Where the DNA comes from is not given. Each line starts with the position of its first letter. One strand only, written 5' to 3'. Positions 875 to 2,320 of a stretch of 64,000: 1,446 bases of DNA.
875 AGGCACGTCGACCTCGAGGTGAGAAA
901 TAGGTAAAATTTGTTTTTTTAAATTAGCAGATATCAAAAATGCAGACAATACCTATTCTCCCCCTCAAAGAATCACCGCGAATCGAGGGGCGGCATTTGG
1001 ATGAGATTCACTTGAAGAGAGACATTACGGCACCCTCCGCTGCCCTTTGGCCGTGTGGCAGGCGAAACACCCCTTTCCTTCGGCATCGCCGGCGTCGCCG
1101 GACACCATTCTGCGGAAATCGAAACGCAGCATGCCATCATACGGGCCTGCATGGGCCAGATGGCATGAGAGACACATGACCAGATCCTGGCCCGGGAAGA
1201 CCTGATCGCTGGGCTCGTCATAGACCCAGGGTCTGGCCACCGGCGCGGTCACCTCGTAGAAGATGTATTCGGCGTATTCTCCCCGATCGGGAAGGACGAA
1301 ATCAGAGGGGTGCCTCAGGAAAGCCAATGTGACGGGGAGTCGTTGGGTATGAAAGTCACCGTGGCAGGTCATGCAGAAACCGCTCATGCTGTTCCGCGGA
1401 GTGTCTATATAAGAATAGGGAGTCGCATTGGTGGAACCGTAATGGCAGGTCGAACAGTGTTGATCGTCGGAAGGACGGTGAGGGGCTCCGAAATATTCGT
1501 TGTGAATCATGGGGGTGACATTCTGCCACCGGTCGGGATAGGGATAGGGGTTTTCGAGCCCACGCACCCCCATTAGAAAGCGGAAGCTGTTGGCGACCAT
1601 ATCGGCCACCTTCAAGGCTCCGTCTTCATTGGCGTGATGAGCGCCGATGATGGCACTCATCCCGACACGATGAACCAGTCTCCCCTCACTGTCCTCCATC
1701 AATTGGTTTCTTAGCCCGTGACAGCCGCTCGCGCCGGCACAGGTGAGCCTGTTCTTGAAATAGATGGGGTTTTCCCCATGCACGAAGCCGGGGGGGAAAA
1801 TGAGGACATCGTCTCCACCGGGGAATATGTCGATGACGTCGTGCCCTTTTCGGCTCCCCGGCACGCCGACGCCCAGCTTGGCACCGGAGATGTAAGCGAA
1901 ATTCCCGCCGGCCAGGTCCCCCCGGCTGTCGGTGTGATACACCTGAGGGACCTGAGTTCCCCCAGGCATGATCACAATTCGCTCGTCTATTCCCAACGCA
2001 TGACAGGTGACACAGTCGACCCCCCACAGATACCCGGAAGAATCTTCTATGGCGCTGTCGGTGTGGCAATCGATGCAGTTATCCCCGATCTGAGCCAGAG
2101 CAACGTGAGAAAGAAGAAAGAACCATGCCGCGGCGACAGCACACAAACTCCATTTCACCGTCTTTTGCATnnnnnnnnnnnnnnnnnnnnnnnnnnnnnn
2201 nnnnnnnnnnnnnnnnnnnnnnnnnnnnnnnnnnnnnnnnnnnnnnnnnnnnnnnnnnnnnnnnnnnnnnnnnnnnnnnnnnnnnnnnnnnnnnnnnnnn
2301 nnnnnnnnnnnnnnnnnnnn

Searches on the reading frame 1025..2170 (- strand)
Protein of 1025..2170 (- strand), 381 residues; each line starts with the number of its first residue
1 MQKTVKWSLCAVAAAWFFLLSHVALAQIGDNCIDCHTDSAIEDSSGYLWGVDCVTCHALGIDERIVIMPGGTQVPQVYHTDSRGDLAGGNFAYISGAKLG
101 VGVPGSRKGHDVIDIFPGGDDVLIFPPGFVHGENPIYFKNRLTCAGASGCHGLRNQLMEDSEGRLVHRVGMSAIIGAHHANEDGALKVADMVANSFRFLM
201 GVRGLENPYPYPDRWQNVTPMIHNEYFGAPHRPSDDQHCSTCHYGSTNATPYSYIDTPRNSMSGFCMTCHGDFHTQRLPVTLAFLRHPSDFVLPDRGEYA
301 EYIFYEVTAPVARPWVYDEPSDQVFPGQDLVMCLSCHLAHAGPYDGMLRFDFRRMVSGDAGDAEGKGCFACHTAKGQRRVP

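Call 5: search_protein_families(library=ncbifam, proteins=[window:1025-2170:-], max_evalue=0.01)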
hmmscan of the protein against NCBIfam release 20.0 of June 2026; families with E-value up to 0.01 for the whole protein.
window:1025-2170:- (381 aa): 3 families
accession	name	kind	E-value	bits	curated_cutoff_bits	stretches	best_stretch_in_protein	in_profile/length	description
NF045713.1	CxxCH_16_HmcA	equivalog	0.00084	18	400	0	30-58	112-140/541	sulfate respiration complex hexadecaheme cytochrome HmcA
TIGR03508.1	decahem_SO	subfamily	0.0011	18.5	192.2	0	237-274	213-252/258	DmsE family decaheme c-type cytochrome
TIGR03507.1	decahem_SO1788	subfamily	0.003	16.1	209.3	0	226-273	232-279/672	OmcA/MtrC family decaheme c-type cytochrome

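Call 6: search_protein_families(library=pfam, proteins=[window:1025-2170:-], max_evalue=0.01)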
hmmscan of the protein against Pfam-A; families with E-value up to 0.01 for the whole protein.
window:1025-2170:- (381 aa): 5 families
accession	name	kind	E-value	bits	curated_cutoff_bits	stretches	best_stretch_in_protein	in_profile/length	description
PF09699.15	Paired_CXXCH_1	-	4.1e-10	39.6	20.6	1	332-375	8-39/41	Doubled CXXCH motif (Paired_CXXCH_1)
PF22113.1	Mtrc-MtrF_II-IV_dom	-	7.3e-07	29.3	30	0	30-58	7-36/176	Outer membrane cytochrome MtrC/MtrF-like, domains II/IV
PF14522.11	Cytochrome_C7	-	1.6e-06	28.2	24.8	1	235-274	12-52/67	Cytochrome c7 and related cytochrome c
PF13435.11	Cytochrome_C554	-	0.00057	21.2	20.8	0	30-57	49-83/84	Cytochrome c554 and c-prime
PF14537.11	Cytochrom_c3_2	-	0.0011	19.8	25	0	28-58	5-34/79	Cytochrome c3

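Call 8: search_solved_structures(query=window:1025-2170:-, max_evalue=1, show_alignments=1)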
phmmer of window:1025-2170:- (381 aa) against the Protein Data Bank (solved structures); distinct sequences matched with E-value up to 1: 1.
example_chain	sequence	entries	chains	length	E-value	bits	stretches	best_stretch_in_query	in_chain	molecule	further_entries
6ef8_A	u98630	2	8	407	0.0017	20.6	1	321-368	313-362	C-type cytochrome OmcS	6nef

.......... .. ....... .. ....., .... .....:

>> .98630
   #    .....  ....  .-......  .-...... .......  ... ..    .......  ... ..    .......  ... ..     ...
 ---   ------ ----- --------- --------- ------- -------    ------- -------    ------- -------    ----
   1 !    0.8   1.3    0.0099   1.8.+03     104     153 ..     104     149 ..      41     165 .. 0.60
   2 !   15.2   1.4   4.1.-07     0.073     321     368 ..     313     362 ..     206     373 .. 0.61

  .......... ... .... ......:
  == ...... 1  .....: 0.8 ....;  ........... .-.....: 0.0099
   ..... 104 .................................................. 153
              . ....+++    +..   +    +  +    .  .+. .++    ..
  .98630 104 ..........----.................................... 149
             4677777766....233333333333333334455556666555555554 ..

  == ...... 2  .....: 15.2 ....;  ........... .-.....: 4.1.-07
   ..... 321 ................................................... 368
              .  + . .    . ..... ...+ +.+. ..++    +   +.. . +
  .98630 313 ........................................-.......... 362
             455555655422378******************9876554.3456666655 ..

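Call 13: find_homologous_proteins(query=window:1025-2170:-, max_evalue=0.00001)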
Query window:1025-2170:- (381 aa): 1259 proteins with E <= 0.00001 among 4887 candidates; the best 120 are listed.
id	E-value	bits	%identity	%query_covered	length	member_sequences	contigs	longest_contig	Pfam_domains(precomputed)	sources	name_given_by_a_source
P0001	3.3e-272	921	100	100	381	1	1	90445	PF09699.16,PF14522.12,PF22113.2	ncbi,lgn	-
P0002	6.3e-194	663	75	95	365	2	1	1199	PF09699.16,PF14522.12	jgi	jgi:hypothetical protein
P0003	6.7e-160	551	64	99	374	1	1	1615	PF09699.16,PF14522.12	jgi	jgi:hypothetical protein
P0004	4.3e-159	548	64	98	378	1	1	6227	PF09699.16,PF14522.12,PF22113.2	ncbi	-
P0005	2.9e-154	532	64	99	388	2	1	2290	PF09699.16,PF14522.12,PF22113.2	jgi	jgi:predicted CXXCH cytochrome family protein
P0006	6.9e-154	531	62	99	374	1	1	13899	PF09699.16,PF14522.12,PF22113.2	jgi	jgi:hypothetical protein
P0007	1.2e-153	530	65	93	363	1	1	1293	-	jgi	jgi:hypothetical protein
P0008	1.8e-149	516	64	96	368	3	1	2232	PF09699.16,PF14522.12,PF22113.2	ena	-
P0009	3.6e-149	515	62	99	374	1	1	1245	PF09699.16,PF14522.12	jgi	jgi:hypothetical protein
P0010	2.1e-147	509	70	80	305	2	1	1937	PF09699.16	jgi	jgi:predicted CXXCH cytochrome family protein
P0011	3.2e-144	499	59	99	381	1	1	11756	PF09699.16,PF14522.12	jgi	jgi:hypothetical protein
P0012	2.0e-141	490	61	99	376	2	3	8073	PF09699.16,PF22113.2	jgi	jgi:hypothetical protein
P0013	3.5e-136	473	59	99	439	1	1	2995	PF09699.16,PF14522.12,PF22113.2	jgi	jgi:hypothetical protein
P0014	4.6e-132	459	57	99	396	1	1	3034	PF09699.16,PF14522.12,PF22113.2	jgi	jgi:hypothetical protein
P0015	1.5e-130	454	55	99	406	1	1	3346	PF09699.16,PF14522.12,PF22113.2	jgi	jgi:hypothetical protein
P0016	1.5e-112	395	51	96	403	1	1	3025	PF09699.16,PF14522.12,PF22113.2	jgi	jgi:predicted CXXCH cytochrome family protein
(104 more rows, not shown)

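Call 14: find_encoding_contigs(protein=P0001, flank=3000, max_places=3)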
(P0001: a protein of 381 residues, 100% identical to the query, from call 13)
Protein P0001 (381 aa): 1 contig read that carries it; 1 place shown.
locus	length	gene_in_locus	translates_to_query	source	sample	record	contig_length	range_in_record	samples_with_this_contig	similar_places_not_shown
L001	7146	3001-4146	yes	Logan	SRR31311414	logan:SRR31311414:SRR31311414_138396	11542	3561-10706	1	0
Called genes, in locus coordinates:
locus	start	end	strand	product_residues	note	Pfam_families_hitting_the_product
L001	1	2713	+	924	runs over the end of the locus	PF00884:Sulfatase, PF03009:GDPD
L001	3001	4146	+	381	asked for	PF14522:Cytochrome_C7 (faint), PF22113:Mtrc-MtrF_II-IV_dom (faint), PF09699:Paired_CXXCH_1 (weak)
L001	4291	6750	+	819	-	PF18998:Flg_new_2, PF07603:Lcl_C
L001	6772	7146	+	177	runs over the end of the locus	PF07603:Lcl_C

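Call 21: find_related_loci(query=A1, collection=genome_contigs, flank=2500)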
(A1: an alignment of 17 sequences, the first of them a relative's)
Query A1 (381 aa) in genome_contigs; peptide patterns used: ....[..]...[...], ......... (x = any residue, [..] = any of these).
600 stretches matched a pattern (row limit reached: there are more); 236 encode a relative of the query (tblastn E <= 1e-3); the best 80 are kept; 80 distinct loci.
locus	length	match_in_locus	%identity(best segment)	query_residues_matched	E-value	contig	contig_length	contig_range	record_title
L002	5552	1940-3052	60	1-376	2e-143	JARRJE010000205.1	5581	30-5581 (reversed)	MAG: Deltaproteobacteria bacterium isolate Spart_012_MAG scaffold_28883, whole genome shotgun sequence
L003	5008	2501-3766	40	20-378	5e-84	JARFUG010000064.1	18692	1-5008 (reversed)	MAG: Desulfuromonadales bacterium isolate QDN-W04B-4228_sbin_13 NODE_1957_length_18692_cov_22.526104, whole genome shotg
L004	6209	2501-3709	42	5-375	6e-84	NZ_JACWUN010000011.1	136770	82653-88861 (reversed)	Pelovirga terrestris strain M08fum NODE_11_length_136770_cov_51.205975, whole genome shotgun sequence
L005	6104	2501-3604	43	8-375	7e-84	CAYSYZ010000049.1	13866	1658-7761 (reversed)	MAG TPA_asm: uncultured Desulfovibrionales bacterium isolate binchicken_co327_82 genome assembly, contig: NODE_1476_leng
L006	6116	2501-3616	43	5-375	1e-83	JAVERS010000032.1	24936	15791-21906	MAG: Desulfuromonadaceae bacterium isolate BF1_26 scaffold_3178_c1_biofilm_2017, whole genome shotgun sequence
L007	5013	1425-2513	44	15-375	5e-83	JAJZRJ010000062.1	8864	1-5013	MAG: Deltaproteobacteria bacterium isolate SKS1.bin83 NODE_13902_length_8864_cov_2.533135, whole genome shotgun sequence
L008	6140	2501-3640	41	5-375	1e-80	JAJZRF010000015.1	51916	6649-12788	MAG: Deltaproteobacteria bacterium isolate SKS1.bin79 NODE_1050_length_51916_cov_15.355384, whole genome shotgun sequenc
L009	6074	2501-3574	43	9-375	2e-80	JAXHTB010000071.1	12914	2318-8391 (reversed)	MAG: Spirochaetota bacterium isolate MAG13_tar_biofilm MAG13_71, whole genome shotgun sequence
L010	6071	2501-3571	43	15-375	1e-79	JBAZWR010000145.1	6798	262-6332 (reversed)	MAG: Thermodesulfovibrionales bacterium isolate SO_2017_GW1_37 NODE_42275_length_6798_cov_1.092340_OW334_2017, whole gen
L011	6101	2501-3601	41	10-375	6e-79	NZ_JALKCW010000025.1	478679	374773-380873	Hydrosulfovibrio ferrireducens strain CB1MN k141_47, whole genome shotgun sequence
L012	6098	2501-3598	42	10-375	8e-79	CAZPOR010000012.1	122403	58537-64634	MAG TPA_asm: uncultured Desulfurivibrio sp. isolate binchicken_co269_249 genome assembly, contig: NODE_149_length_122403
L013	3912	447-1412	45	47-375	2e-78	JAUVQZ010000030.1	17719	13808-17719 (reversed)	MAG: Pseudomonadota bacterium isolate CSMAG_701 CSMAG_701_k127_13459388_length_17719_cov_9.5709, whole genome shotgun se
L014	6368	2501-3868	37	1-376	2e-78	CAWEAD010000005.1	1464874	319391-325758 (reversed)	MAG: uncultured delta proteobacterium isolate MFD05684.bin.1.22 genome assembly, contig: contig_16785, whole genome shot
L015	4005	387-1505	41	11-375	3e-78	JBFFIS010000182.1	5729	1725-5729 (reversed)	MAG: Desulfurivibrionaceae bacterium isolate Mix_mud17.2022.03.10 k141_1590456_length_5729_cov_10.0000, whole genome sho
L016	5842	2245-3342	41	10-375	6e-78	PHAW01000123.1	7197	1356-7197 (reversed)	MAG: Deltaproteobacteria bacterium HGW-Deltaproteobacteria-3 bjp_ig2157_scaffold_3233, whole genome shotgun sequence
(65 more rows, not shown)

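Call 22: find_related_loci(query=A1, collection=metagenome_contigs, flank=2500)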
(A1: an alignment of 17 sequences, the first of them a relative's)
Query A1 (381 aa) in metagenome_contigs; peptide patterns used: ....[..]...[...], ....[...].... (x = any residue, [..] = any of these).
600 stretches matched a pattern (row limit reached: there are more); 216 encode a relative of the query (tblastn E <= 1e-3); the best 80 are kept; 80 distinct loci.
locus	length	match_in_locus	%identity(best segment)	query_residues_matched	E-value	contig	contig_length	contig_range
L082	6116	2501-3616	43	5-375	7e-84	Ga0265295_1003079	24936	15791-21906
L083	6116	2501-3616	41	5-375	2e-80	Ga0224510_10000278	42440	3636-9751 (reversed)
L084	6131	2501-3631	40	1-375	5e-80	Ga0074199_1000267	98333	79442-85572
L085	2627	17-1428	41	1-375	2e-81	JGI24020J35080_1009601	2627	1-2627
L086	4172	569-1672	40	9-375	3e-79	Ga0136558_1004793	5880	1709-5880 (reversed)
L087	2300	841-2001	41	37-376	4e-81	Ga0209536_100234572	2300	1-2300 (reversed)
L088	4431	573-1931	38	1-376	8e-79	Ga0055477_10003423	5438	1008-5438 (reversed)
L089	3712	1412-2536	40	12-375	5e-78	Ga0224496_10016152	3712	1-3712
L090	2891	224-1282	43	32-375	4e-78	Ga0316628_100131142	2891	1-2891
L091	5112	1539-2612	42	24-375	2e-76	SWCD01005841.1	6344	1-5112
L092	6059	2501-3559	41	24-375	2e-76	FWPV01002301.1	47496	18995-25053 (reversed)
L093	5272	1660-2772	40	5-375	3e-76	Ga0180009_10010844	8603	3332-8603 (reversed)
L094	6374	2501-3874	39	1-376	3e-76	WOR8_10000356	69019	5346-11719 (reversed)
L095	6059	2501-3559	43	32-375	1e-75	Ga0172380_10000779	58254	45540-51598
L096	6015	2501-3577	42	10-375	2e-75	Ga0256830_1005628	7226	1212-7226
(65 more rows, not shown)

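Call 24: find_encoding_contigs(protein=P0004, flank=1500, max_places=3)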
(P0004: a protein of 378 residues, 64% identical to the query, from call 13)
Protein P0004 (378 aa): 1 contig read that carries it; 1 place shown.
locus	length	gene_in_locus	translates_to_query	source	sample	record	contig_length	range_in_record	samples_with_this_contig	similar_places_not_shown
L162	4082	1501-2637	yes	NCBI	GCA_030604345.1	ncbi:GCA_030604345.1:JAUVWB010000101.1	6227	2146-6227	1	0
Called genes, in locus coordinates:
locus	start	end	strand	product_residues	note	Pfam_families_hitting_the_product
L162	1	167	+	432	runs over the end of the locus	-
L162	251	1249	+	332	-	PF02169:LPP20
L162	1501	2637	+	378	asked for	PF14522:Cytochrome_C7 (faint), PF22113:Mtrc-MtrF_II-IV_dom (faint), PF09699:Paired_CXXCH_1 (weak)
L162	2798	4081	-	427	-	?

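Call 25: find_encoding_contigs(protein=P0006, flank=1500, max_places=3)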
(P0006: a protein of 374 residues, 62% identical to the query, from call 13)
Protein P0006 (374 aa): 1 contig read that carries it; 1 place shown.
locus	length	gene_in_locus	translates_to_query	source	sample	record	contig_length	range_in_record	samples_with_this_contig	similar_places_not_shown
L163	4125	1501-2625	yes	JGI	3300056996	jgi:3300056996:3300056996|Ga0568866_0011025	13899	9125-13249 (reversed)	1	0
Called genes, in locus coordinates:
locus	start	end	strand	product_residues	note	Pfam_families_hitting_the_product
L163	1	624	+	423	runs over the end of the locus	?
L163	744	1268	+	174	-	PF07603:Lcl_C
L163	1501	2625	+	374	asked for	PF14522:Cytochrome_C7 (faint), PF22113:Mtrc-MtrF_II-IV_dom (faint), PF09699:Paired_CXXCH_1 (faint)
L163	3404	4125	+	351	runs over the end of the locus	-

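Call 26: find_encoding_contigs(protein=P0011, flank=1500, max_places=3)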
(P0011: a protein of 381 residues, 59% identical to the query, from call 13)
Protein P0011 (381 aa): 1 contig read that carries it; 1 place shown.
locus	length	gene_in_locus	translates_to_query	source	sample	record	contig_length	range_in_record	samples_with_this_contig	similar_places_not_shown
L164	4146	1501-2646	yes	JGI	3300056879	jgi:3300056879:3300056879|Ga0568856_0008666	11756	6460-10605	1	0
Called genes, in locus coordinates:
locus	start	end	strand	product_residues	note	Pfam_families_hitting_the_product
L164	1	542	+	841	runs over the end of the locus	PF09479:Flg_new (faint), PF18998:Flg_new_2, PF14289:DUF4369 (faint), PF07603:Lcl_C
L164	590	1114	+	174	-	PF07603:Lcl_C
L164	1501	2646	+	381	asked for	PF14522:Cytochrome_C7 (faint), PF09699:Paired_CXXCH_1 (weak)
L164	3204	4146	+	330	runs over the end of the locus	PF01073:3Beta_HSD (weak), PF01370:Epimerase, PF04321:RmlD_sub_bind (weak), PF16363:GDP_Man_Dehyd, PF07993:NAD_binding_4 (faint)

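Call 27: find_encoding_contigs(protein=P0012, flank=1500, max_places=3)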
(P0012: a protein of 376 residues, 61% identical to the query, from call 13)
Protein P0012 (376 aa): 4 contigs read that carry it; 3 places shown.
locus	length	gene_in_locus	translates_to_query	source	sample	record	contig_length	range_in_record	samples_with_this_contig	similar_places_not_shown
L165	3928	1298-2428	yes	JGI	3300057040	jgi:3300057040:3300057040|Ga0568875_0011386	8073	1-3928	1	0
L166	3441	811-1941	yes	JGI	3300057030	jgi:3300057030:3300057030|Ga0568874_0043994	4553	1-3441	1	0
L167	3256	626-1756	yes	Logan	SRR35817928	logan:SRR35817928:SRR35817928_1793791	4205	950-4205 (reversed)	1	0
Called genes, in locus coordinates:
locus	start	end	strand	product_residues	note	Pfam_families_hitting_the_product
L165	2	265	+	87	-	?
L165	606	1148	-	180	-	PF00872:Transposase_mut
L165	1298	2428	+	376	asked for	PF09699:Paired_CXXCH_1 (faint), PF22113:Mtrc-MtrF_II-IV_dom (faint)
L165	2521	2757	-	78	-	-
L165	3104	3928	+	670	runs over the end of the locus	-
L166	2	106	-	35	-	?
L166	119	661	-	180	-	PF00872:Transposase_mut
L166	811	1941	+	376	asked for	PF09699:Paired_CXXCH_1 (faint), PF22113:Mtrc-MtrF_II-IV_dom (faint)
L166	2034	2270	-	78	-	-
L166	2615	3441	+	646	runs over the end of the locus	?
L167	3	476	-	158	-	?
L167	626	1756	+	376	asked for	PF09699:Paired_CXXCH_1 (faint), PF22113:Mtrc-MtrF_II-IV_dom (faint)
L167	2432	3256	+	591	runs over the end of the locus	?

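Call 33: find_encoding_contigs(protein=P0005, flank=1500, max_places=3)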
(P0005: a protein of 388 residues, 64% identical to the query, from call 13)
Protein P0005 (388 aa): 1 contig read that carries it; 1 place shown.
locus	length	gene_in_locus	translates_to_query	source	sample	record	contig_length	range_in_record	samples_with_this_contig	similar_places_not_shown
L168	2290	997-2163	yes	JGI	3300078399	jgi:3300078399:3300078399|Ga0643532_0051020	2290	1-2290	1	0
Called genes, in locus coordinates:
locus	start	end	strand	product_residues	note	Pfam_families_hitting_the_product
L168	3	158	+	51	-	?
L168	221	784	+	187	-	PF07603:Lcl_C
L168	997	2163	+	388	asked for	PF14522:Cytochrome_C7 (faint), PF22113:Mtrc-MtrF_II-IV_dom (faint), PF09699:Paired_CXXCH_1 (weak)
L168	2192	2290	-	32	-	?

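Call 34: find_encoding_contigs(protein=P0013, flank=1500, max_places=3)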
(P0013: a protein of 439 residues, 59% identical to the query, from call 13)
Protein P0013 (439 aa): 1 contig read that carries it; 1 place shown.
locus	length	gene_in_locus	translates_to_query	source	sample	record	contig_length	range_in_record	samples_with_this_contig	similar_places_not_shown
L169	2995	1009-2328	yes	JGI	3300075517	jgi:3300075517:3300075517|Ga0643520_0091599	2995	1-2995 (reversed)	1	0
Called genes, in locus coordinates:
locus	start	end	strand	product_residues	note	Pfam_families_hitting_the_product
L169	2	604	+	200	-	?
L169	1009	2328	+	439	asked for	PF22113:Mtrc-MtrF_II-IV_dom (faint), PF09699:Paired_CXXCH_1 (faint), PF14522:Cytochrome_C7 (faint)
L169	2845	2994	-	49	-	?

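Call 35: find_encoding_contigs(protein=P0014, flank=1500, max_places=3)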
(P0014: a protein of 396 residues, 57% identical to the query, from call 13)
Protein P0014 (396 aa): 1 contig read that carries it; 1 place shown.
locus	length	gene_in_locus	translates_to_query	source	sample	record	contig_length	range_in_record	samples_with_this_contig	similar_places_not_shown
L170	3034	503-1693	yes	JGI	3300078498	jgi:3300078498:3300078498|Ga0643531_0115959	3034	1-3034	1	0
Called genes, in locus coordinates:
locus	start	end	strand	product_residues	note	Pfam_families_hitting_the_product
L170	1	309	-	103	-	?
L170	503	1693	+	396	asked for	PF14522:Cytochrome_C7 (faint), PF22113:Mtrc-MtrF_II-IV_dom (faint), PF09699:Paired_CXXCH_1 (weak)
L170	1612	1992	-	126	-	-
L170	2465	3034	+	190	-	?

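Call 36: find_encoding_contigs(protein=P0015, flank=1500, max_places=3)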
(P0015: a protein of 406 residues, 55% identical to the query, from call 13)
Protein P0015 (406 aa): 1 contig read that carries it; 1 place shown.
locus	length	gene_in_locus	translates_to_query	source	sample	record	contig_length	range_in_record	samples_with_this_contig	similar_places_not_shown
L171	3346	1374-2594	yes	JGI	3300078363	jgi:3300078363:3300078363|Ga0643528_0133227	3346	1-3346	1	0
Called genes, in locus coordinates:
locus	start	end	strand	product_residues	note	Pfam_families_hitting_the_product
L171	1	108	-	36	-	?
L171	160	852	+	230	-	-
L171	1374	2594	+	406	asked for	PF22113:Mtrc-MtrF_II-IV_dom (faint), PF14522:Cytochrome_C7 (faint), PF09699:Paired_CXXCH_1 (faint)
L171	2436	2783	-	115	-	-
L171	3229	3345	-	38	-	?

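Call 37: find_encoding_contigs(protein=P0016, flank=1500, max_places=3)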
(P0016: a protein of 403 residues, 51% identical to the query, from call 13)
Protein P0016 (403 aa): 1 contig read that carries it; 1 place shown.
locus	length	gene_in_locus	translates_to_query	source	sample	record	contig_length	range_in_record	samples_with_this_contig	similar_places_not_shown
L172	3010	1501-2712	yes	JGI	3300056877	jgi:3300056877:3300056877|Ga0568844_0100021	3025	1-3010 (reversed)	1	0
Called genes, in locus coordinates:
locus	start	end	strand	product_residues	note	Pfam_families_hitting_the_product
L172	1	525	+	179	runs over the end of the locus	?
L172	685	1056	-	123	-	-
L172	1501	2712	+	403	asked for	PF14522:Cytochrome_C7 (faint), PF22113:Mtrc-MtrF_II-IV_dom (faint), PF09699:Paired_CXXCH_1 (weak)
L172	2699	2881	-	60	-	-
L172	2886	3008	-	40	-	?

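Call 38: find_encoding_contigs(protein=P0003, flank=1500, max_places=3)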
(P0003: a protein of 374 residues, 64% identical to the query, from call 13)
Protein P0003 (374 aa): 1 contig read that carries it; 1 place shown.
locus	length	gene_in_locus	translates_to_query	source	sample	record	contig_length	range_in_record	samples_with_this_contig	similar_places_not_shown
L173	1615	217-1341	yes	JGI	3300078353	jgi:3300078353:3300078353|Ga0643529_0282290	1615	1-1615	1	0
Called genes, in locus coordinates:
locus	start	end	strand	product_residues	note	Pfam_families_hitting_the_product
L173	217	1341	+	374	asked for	PF09699:Paired_CXXCH_1 (faint), PF14522:Cytochrome_C7 (faint)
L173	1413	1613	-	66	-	?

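Call 40: predict_structure(alignment_id=A1)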
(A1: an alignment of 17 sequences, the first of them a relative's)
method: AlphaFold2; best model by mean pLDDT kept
length: 381 residues; sequences in the alignment: 17
mean_pLDDT: 33.6   pTM: 0.24
mean pLDDT of the five models: 33.6, 32.2, 32.0, 31.8, 31.6
residues with pLDDT >= 90: 0; 70-90: 12; 50-70: 7; < 50: 362
segments of 3 or more residues with pLDDT < 50: 20-381
pLDDT, mean of each block of 10 residues (from residue 1): 72 67 32 32 29 27 33 31 30 28 29 33 36 38 29 35 40 34 30 32 33 34 32 36 32 32 30 33 30 26 26 33 34 34 29 30 30 26 33
secondary structure, 60 per line:
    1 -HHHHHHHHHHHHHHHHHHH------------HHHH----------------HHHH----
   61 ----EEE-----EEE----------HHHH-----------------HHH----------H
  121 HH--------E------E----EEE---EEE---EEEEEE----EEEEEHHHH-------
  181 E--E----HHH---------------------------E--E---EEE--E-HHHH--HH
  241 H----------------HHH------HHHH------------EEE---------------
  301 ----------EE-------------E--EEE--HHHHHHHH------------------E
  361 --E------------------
elements in order: H2-20 H33-36 H53-56 E65-67 E73-75 H86-89 E143-145 E149-151 E155-160 E165-169 H170-173 E226-228 H233-236 H267-270 E283-285 E329-331 H334-341
